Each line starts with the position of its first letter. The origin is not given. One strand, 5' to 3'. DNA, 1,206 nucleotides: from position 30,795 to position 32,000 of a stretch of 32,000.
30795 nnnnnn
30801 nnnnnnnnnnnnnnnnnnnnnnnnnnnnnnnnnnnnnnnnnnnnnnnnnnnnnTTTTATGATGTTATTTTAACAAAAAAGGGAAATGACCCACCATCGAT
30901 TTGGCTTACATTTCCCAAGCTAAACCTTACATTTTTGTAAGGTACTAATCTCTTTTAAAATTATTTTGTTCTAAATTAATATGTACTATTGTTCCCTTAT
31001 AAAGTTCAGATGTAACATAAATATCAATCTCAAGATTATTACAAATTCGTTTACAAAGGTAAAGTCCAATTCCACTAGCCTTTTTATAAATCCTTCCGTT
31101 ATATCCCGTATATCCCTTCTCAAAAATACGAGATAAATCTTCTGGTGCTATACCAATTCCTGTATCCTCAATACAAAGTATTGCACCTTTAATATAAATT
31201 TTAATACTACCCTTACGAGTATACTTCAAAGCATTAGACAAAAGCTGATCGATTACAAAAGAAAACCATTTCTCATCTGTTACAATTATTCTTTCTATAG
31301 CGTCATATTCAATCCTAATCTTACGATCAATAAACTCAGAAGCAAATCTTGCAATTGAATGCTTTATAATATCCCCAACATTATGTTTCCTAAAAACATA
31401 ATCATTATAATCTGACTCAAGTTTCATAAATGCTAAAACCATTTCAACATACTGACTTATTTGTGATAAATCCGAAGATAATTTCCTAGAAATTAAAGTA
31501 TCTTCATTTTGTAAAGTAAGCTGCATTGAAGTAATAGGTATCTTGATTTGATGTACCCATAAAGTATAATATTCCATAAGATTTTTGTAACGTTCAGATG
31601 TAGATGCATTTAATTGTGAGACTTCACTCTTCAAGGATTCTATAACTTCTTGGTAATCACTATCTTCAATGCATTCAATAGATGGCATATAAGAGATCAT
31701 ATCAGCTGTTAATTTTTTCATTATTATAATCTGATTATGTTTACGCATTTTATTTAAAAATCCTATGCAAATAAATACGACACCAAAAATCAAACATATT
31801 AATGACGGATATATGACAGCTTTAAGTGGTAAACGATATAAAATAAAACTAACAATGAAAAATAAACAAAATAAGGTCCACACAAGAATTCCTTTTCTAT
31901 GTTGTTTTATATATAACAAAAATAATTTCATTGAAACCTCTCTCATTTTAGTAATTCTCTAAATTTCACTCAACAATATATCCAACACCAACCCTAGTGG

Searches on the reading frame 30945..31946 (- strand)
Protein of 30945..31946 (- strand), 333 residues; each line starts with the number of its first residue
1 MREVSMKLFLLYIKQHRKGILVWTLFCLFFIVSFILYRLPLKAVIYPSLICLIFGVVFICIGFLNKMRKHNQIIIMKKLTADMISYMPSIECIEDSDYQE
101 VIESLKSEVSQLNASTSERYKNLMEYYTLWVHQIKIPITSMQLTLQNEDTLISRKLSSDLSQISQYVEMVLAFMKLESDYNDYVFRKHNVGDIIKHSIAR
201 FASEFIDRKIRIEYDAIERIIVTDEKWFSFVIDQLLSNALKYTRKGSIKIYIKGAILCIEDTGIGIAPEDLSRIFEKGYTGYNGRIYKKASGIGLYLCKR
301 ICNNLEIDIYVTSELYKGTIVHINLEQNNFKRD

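Call 11: search_protein_families(library=pfam, proteins=[window:30945-31946:-], max_evalue=0.001)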
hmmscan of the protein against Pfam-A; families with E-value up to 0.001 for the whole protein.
window:30945-31946:- (333 aa): 1 family
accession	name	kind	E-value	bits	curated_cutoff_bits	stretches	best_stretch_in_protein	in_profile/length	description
PF02518.31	HATPase_c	-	4.2e-19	69.5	26.4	1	224-327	2-109/111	Histidine kinase-, DNA gyrase B-, and HSP90-like ATPase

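Call 61: search_protein_families(library=padloc, proteins=[window:30945-31946:-], max_evalue=0.01)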
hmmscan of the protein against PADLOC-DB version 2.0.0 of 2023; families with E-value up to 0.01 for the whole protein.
window:30945-31946:- (333 aa): 3 families
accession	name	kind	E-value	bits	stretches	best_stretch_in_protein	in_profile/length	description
PDLC04647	PDC-M43B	-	3.3e-13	47.4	1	172-330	172-337/347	-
PDLC04650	PDC-M43B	-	8.9e-10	36.3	1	176-328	175-337/344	-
PDLC04648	PDC-M43B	-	0.00084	16.4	1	187-298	191-309/361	-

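Call 78: find_encoding_contigs(protein=window:30945-31946:-, flank=10000, max_places=1)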
Protein window:30945-31946:- (333 aa): no gene with exactly this product is on record in the collection.
